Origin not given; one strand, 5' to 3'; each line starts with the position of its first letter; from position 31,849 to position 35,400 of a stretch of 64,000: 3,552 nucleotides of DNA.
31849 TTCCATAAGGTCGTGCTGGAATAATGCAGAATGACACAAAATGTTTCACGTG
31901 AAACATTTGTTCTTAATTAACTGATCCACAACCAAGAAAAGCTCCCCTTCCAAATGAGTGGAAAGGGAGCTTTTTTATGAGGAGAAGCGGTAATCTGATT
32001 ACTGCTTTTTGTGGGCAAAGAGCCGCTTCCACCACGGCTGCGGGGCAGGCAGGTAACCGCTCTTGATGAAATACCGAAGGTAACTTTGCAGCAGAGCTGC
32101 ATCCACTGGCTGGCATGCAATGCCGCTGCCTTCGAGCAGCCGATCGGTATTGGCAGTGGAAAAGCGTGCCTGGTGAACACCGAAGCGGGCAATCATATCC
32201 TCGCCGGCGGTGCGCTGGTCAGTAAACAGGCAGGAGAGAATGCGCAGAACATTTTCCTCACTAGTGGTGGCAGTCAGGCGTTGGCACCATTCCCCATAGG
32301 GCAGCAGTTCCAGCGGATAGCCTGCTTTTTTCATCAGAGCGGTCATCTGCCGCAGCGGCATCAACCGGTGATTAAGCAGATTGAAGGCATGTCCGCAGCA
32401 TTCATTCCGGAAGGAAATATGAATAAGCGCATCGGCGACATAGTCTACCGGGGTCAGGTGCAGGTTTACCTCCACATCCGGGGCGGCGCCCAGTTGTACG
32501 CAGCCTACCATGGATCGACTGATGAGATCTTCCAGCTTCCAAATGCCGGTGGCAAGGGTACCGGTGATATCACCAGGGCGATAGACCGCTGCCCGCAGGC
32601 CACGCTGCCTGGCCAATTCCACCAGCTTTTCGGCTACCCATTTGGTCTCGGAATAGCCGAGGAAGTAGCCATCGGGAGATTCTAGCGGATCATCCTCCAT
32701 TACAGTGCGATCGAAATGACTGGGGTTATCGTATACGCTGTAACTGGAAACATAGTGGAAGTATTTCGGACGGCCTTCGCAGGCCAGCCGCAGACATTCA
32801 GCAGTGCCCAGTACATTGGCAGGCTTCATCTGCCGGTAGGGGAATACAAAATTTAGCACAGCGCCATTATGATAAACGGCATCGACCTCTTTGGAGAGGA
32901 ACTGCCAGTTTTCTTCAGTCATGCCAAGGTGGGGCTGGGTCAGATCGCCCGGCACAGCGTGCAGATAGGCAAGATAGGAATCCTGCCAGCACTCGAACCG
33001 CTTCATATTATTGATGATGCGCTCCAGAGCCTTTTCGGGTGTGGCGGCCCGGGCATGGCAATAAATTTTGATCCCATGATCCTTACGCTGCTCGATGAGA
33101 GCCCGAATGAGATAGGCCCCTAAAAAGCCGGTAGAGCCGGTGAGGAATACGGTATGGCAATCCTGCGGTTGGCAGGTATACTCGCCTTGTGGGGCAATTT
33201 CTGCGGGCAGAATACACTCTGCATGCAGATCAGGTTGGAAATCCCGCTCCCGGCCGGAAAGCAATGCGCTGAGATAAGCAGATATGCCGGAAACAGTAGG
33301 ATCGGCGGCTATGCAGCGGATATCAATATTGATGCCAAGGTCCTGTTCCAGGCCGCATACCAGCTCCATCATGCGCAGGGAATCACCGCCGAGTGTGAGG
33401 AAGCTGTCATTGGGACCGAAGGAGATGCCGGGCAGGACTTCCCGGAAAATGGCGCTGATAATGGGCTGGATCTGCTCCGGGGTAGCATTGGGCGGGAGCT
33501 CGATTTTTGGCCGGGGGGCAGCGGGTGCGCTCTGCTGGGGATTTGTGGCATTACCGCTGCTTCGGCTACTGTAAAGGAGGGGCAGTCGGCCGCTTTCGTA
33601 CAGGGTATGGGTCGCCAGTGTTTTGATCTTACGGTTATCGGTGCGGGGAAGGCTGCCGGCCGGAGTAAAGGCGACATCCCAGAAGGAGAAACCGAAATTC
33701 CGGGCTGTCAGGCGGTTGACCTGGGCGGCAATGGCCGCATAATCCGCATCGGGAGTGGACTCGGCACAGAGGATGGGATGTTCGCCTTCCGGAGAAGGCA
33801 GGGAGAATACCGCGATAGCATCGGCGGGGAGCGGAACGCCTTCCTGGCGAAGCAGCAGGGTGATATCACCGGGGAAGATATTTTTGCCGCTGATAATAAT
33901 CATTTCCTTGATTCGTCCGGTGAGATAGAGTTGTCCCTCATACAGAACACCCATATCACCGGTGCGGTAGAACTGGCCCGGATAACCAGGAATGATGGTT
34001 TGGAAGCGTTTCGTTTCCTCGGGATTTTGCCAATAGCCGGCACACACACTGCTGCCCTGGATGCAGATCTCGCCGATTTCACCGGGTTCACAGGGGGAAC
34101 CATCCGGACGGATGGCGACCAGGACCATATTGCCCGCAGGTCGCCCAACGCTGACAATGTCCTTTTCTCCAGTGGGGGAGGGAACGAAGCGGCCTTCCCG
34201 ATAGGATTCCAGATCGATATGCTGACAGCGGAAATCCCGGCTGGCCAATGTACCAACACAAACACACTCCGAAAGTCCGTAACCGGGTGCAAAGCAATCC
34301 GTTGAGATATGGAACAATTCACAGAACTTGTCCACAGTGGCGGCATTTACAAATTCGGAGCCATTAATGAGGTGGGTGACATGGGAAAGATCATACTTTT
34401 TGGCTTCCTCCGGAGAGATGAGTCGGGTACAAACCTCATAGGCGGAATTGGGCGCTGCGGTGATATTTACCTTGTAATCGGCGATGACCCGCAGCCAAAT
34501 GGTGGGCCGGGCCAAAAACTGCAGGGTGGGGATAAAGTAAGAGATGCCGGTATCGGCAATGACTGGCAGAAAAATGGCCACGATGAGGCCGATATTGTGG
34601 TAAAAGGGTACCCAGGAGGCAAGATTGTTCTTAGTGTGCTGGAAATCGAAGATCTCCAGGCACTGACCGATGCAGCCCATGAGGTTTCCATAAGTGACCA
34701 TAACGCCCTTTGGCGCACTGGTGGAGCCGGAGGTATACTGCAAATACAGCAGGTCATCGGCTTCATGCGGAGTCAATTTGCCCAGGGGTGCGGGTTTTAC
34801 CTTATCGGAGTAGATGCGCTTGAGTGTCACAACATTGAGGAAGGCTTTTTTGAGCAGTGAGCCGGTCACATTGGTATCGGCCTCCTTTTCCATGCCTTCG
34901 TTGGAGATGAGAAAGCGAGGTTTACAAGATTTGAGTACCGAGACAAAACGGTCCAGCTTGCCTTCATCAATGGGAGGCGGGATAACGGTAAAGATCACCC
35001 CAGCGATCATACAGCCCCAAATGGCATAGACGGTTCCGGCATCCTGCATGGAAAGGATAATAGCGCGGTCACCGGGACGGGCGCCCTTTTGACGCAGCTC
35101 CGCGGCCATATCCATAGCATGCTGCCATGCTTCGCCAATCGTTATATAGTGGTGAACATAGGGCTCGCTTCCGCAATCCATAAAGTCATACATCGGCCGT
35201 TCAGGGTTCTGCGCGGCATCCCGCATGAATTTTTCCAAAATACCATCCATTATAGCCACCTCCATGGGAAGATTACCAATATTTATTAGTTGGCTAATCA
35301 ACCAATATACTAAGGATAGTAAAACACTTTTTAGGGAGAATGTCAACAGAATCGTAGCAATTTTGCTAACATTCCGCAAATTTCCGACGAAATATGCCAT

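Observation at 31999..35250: Standalone carboxylic-acid-reductase-like enzyme (acyl-AMP ligase, carrier domain, thioester reductase) with no biosynthetic partners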

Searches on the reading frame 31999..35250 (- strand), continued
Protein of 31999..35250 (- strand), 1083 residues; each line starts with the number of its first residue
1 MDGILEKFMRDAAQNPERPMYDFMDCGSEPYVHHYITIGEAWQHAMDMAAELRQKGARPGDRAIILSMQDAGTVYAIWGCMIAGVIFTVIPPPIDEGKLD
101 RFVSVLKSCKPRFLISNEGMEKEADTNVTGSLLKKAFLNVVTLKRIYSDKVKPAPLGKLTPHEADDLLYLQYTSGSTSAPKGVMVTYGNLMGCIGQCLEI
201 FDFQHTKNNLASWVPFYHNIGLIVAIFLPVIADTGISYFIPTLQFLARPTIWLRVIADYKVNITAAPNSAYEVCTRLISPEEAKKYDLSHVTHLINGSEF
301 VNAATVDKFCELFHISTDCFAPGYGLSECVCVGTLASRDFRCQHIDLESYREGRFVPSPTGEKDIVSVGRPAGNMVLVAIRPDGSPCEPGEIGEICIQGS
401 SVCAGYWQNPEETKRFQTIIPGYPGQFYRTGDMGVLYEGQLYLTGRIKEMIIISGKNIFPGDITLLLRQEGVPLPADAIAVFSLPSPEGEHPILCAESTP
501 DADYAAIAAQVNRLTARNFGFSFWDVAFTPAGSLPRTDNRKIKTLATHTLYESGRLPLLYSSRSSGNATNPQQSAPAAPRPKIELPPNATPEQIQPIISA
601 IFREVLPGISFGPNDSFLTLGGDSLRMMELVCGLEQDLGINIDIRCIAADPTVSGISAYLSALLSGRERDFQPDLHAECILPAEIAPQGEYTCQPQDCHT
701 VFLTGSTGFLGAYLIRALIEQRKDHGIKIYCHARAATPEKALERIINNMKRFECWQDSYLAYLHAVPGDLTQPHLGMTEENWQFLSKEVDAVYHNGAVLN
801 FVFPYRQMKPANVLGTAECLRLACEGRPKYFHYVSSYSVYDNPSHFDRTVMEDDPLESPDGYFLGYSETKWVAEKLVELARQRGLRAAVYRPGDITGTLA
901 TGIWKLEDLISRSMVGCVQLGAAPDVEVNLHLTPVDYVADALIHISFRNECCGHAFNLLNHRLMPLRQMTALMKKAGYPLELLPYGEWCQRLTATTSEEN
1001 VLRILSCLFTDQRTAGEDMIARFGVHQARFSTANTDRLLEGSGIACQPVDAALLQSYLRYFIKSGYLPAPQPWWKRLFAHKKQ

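Call 84: search_protein_families(library=pfam, proteins=[P0358, P0366, P0380, P0283, P0302, P0296, P0394], max_evalue=0.00001)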
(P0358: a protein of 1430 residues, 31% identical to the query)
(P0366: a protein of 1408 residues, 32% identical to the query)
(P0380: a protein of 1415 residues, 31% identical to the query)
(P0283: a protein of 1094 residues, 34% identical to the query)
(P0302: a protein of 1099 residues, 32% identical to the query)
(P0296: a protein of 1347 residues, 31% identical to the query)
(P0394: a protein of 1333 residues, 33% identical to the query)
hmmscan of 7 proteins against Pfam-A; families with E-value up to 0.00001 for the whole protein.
P0358 (1430 aa): 5 families
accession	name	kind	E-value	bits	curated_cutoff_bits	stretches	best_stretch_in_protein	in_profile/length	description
PF00501.34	AMP-binding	-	1.7e-58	198.7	29.9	1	13-410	1-384/384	AMP-binding enzyme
PF07993.18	NAD_binding_4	-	5.2e-54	183.5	20.1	1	708-944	1-258/258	Male sterility protein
PF11583.14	AurF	-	4.3e-18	65.9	29.6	1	1116-1382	10-282/282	P-aminobenzoate N-oxygenase AurF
PF00550.31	PP-binding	-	7.9e-09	36.1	20.8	1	607-652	9-56/67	Phosphopantetheine attachment site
PF23024.1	AMP-dom_DIP2-like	-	1.5e-07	31.8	27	1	455-563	4-108/110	Disco-interacting protein 2-like, AMP domain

P0366 (1408 aa): 8 families
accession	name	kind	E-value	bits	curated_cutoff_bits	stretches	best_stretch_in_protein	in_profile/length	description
PF00501.34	AMP-binding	-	1.5e-64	218.6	29.9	1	47-417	20-384/384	AMP-binding enzyme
PF07993.18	NAD_binding_4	-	9.4e-59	199.1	20.1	1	700-935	1-257/258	Male sterility protein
PF01370.27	Epimerase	-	1.5e-18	67.5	20.9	1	698-899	1-182/240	NAD dependent epimerase/dehydratase family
PF11583.14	AurF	-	4.6e-14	52.7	29.6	1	1100-1339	11-255/282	P-aminobenzoate N-oxygenase AurF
PF23024.1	AMP-dom_DIP2-like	-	1.6e-08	35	27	1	458-570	2-109/110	Disco-interacting protein 2-like, AMP domain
PF16363.11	GDP_Man_Dehyd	-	1.1e-06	28.9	27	1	699-882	1-178/332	GDP-mannose 4,6 dehydratase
PF01073.25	3Beta_HSD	-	3.5e-06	26.7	22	1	699-890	1-184/280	3-beta hydroxysteroid dehydrogenase/isomerase family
PF00550.31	PP-binding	-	4.5e-06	27.2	20.8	0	607-656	15-65/67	Phosphopantetheine attachment site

P0380 (1415 aa): 6 families
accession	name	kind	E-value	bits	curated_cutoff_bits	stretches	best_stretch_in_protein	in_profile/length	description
PF00501.34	AMP-binding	-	1e-65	222.4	29.9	1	33-418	10-384/384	AMP-binding enzyme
PF07993.18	NAD_binding_4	-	4.4e-53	180.5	20.1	1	708-945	1-258/258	Male sterility protein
PF11583.14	AurF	-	1.8e-21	77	29.6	1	1093-1366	3-282/282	P-aminobenzoate N-oxygenase AurF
PF01370.27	Epimerase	-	1.1e-09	38.6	20.9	1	706-900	1-176/240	NAD dependent epimerase/dehydratase family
PF23024.1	AMP-dom_DIP2-like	-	1.2e-09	38.6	27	1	461-569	2-105/110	Disco-interacting protein 2-like, AMP domain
PF00550.31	PP-binding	-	2.3e-09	37.8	20.8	1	614-667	12-66/67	Phosphopantetheine attachment site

P0283 (1094 aa): 5 families
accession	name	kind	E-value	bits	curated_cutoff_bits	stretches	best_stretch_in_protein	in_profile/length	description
PF07993.18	NAD_binding_4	-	6.7e-72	242.2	20.1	1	715-951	1-257/258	Male sterility protein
PF00501.34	AMP-binding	-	1.2e-69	235.4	29.9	1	20-417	5-384/384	AMP-binding enzyme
PF01370.27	Epimerase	-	1.9e-12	47.6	20.9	1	713-962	1-231/240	NAD dependent epimerase/dehydratase family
PF00550.31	PP-binding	-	1.3e-10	41.9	20.8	1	606-669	2-65/67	Phosphopantetheine attachment site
PF23024.1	AMP-dom_DIP2-like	-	4.4e-10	40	27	1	460-562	2-99/110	Disco-interacting protein 2-like, AMP domain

P0302 (1099 aa): 7 families
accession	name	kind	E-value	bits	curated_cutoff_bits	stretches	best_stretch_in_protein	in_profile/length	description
PF07993.18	NAD_binding_4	-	2.5e-73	246.9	20.1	1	729-966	1-258/258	Male sterility protein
PF00501.34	AMP-binding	-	3.6e-70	237.1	29.9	1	21-422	2-384/384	AMP-binding enzyme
PF01370.27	Epimerase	-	1.3e-14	54.7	20.9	1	727-941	1-193/240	NAD dependent epimerase/dehydratase family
PF23024.1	AMP-dom_DIP2-like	-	1e-13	51.7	27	1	465-576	1-105/110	Disco-interacting protein 2-like, AMP domain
PF00550.31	PP-binding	-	1.5e-10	41.6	20.8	1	621-684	4-67/67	Phosphopantetheine attachment site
PF01073.25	3Beta_HSD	-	2.2e-08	33.9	22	1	729-907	2-163/280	3-beta hydroxysteroid dehydrogenase/isomerase family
PF24919.1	Mug62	-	6.8e-06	26.3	27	0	475-579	33-150/164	Meiotically up-regulated gene 62 protein-like domain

P0296 (1347 aa): 4 families
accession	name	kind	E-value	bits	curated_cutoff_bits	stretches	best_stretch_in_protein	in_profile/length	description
PF00501.34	AMP-binding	-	1.8e-134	448.8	29.9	2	21-411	6-384/384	AMP-binding enzyme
PF23024.1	AMP-dom_DIP2-like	-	7.1e-25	87.6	27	2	1057-1168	1-105/110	Disco-interacting protein 2-like, AMP domain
PF00550.31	PP-binding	-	1.5e-11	44.8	20.8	1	1209-1275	1-67/67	Phosphopantetheine attachment site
PF14535.12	AMP-binding_C_2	-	9e-09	35.9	25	0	1064-1157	1-92/96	AMP-binding enzyme C-terminal domain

P0394 (1333 aa): 5 families
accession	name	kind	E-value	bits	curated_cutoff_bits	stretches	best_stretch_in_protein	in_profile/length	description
PF00501.34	AMP-binding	-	3.3e-55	187.9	29.9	1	31-416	6-384/384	AMP-binding enzyme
PF07993.18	NAD_binding_4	-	1.1e-54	185.7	20.1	1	953-1201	1-258/258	Male sterility protein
PF00550.31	PP-binding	-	6.2e-16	58.8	20.8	1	593-654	4-67/67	Phosphopantetheine attachment site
PF23024.1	AMP-dom_DIP2-like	-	5.3e-09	36.5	27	1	459-569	2-107/110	Disco-interacting protein 2-like, AMP domain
PF01370.27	Epimerase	-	5.8e-09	36.2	20.9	1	951-1202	1-222/240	NAD dependent epimerase/dehydratase family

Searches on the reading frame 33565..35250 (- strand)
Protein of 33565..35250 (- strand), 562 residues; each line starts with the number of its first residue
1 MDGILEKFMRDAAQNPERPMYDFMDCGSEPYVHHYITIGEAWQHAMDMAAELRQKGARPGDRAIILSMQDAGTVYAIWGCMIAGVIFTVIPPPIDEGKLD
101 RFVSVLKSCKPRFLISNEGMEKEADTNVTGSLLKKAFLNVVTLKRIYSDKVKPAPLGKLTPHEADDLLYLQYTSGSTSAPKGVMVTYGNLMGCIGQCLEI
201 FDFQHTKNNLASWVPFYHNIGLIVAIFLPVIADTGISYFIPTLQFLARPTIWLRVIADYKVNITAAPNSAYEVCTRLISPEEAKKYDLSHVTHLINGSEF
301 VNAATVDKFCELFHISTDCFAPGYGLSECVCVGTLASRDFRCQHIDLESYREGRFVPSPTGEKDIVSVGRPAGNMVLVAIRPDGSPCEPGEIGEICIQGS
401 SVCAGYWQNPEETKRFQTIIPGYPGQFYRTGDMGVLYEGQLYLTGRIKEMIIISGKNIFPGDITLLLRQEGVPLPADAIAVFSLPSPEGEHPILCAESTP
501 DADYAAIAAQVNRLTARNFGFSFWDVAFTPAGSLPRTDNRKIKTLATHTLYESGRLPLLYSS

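Call 30: search_solved_structures(query=window:33565-35250:-, max_evalue=1e-30, show_alignments=3)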
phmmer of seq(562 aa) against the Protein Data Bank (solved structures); distinct sequences matched with E-value up to 1e-30: 21.
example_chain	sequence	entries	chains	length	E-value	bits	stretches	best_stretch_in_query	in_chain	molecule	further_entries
3kxw_A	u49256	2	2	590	3.9e-68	233.4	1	35-543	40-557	Saframycin Mx1 synthetase B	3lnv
7r7e_A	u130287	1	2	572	4.4e-68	233.2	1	34-555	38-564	Polyketide synthase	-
7r7g_A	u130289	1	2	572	4.6e-68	233.1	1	34-555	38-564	Polyketide synthase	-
7r7f_A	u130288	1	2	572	5.2e-68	233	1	34-555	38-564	Polyketide synthase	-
8hd4_A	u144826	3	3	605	1.2e-59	205.4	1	16-552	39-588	Long-chain-fatty-acid--AMP ligase FadD23 | Fatty-acid-CoA ligase FadD23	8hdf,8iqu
5d6j_A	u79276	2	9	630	8e-59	202.6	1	19-556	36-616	Acyl-CoA synthase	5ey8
5icr_A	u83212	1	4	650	9.3e-59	202.4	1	19-556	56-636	Acyl-CoA synthase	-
5ey9_A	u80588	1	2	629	6.8e-54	186.4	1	21-487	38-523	Long-chain-fatty-acid--AMP ligase FadD32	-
8hcz_A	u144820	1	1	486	1.8e-52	181.6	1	16-450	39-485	Long-chain-fatty-acid--AMP ligase FadD23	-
5hm3_A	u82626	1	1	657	5.4e-51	176.8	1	48-487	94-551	Long-chain-fatty-acid--AMP ligase FadD32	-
3pbk_A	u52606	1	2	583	5e-47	163.7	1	51-542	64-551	Fatty Acyl-Adenylate Ligase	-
7wua_A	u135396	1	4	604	9e-47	162.8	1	3-516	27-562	Acyl-CoA synthase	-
5d6n_A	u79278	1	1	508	1.6e-46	162.1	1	18-447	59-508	Acyl-CoA synthase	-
3e53_A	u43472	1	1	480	1.8e-45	158.5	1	13-446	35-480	FATTY-ACID-CoA LIGASE FADD28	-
3t5a_A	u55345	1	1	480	2.3e-44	154.9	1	13-446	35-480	Long-chain-fatty-acid--AMP ligase FadD28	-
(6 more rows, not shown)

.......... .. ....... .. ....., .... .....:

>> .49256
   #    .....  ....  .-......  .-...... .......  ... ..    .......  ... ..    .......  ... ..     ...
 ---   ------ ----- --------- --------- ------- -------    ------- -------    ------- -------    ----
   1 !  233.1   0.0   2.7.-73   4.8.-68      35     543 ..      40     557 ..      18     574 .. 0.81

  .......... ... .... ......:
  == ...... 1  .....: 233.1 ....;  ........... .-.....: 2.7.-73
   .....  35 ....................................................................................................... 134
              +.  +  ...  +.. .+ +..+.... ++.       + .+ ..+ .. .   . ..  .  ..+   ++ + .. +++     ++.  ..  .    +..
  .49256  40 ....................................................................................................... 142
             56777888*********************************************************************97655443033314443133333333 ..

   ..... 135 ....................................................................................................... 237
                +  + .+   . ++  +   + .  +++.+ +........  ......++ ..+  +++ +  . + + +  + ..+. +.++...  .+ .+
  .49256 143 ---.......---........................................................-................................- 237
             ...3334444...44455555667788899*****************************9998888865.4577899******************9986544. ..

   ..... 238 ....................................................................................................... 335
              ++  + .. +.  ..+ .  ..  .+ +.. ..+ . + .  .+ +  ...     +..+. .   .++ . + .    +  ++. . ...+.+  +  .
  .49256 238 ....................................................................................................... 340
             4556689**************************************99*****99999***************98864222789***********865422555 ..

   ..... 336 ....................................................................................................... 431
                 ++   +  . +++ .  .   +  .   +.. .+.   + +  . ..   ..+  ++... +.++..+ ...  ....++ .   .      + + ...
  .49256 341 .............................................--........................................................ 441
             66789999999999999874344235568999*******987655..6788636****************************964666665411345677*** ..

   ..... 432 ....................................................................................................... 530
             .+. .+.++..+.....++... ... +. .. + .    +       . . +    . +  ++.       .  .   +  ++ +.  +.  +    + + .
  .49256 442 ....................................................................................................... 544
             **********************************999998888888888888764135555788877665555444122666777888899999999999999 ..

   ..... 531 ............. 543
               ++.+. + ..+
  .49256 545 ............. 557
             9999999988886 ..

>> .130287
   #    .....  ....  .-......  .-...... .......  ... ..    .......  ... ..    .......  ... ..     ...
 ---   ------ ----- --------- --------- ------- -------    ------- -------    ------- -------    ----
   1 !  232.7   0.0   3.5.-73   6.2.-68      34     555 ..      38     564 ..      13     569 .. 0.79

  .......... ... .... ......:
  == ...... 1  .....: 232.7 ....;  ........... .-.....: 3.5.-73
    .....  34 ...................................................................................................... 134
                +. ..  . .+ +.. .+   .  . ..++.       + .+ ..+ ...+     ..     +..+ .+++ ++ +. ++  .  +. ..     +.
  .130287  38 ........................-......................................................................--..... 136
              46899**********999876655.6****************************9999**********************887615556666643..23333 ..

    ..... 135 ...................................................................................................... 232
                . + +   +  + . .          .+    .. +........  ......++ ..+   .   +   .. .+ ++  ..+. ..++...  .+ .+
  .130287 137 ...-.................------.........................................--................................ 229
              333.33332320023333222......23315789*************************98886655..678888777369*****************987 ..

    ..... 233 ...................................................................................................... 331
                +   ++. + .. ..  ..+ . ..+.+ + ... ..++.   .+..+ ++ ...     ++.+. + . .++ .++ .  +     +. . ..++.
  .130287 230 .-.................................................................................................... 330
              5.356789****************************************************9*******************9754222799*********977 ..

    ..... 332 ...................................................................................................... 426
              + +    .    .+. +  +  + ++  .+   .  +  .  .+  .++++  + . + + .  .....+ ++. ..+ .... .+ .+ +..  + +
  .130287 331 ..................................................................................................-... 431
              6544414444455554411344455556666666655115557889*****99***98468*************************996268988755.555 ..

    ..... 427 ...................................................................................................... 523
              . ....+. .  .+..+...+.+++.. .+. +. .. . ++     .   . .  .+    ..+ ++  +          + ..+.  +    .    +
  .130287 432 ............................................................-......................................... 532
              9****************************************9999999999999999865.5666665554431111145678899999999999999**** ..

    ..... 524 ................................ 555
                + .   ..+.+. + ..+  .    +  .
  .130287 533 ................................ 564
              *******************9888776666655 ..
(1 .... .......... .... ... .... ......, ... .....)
